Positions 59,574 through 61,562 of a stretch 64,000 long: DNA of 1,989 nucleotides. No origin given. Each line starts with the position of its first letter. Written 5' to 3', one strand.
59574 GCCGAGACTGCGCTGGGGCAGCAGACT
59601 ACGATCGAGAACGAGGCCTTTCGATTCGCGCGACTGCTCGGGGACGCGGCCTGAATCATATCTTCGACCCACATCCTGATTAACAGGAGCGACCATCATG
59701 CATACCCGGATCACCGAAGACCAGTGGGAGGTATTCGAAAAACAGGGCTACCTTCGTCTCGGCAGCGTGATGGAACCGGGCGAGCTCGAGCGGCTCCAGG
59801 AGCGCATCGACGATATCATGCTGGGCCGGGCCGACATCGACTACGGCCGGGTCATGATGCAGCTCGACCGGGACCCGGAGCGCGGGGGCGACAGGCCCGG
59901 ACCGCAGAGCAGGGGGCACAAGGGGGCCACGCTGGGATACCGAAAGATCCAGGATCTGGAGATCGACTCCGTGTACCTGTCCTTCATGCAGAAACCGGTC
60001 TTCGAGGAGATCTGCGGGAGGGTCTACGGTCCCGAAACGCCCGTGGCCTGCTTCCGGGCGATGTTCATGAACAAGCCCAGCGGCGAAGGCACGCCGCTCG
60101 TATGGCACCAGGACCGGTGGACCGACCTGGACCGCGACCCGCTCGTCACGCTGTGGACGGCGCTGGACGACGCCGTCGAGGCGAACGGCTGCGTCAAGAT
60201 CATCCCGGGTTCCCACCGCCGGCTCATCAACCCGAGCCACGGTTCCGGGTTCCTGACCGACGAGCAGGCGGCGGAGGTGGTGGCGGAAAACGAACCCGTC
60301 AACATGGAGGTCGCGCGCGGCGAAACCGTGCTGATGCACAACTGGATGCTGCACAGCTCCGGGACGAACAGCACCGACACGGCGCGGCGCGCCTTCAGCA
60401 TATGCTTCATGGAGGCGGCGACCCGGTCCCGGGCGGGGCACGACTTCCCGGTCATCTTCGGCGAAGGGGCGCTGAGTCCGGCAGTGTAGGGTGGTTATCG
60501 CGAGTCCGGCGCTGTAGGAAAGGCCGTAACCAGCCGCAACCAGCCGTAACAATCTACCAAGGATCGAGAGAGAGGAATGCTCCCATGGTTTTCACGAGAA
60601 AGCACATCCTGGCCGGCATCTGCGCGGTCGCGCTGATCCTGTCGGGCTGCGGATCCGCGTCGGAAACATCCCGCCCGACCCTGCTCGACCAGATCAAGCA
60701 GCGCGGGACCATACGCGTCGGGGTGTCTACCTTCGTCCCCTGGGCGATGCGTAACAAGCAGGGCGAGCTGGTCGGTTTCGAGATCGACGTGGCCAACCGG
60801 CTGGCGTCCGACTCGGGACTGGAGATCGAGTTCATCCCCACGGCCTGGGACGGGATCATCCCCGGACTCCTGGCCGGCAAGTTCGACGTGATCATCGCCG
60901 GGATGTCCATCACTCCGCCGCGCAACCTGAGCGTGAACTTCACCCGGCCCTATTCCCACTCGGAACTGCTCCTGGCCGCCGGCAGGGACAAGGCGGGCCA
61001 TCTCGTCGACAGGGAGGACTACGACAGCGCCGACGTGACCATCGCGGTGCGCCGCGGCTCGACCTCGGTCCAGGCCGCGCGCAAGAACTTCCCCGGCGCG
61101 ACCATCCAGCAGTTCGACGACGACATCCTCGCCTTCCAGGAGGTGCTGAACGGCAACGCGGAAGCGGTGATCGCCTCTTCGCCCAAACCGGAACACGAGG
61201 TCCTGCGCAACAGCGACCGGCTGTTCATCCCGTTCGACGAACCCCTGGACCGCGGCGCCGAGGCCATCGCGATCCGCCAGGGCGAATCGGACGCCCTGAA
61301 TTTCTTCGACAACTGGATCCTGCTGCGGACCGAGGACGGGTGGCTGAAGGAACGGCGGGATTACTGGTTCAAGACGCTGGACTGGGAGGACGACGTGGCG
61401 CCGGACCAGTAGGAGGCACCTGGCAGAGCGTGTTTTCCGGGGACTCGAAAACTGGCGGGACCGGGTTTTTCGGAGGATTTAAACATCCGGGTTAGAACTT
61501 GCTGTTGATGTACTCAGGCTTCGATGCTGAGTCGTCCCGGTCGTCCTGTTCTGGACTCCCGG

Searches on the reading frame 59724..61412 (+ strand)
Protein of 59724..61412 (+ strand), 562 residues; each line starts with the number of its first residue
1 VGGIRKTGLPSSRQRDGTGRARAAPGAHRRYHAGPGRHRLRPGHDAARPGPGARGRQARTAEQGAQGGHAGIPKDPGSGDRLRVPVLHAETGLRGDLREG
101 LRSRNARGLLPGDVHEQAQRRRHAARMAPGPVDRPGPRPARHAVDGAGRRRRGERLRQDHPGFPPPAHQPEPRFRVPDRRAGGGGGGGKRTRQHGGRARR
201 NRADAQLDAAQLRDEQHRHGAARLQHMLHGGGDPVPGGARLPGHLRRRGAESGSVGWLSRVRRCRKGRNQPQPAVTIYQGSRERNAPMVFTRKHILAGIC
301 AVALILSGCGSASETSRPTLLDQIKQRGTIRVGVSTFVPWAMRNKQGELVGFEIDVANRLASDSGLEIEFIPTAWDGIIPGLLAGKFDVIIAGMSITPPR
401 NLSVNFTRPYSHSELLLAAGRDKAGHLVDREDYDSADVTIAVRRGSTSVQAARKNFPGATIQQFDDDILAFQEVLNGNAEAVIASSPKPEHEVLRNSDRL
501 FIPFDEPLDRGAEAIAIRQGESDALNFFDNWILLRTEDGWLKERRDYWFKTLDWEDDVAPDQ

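Call 69: search_protein_families(library=pfam, proteins=[window:59724-61412:+], max_evalue=0.0001)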
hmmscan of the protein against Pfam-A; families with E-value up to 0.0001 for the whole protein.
window:59724-61412:+ (562 aa): 2 families
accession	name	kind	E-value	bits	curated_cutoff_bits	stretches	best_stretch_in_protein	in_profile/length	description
PF00497.25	SBP_bac_3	-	6.8e-29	100.7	26.4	1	330-550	1-131/132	Bacterial extracellular solute-binding proteins, family 3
PF10613.14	Lig_chan-Glu_bd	-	9.9e-07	29.3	30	1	373-413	65-105/115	Ligated ion channel L-glutamate- and glycine-binding site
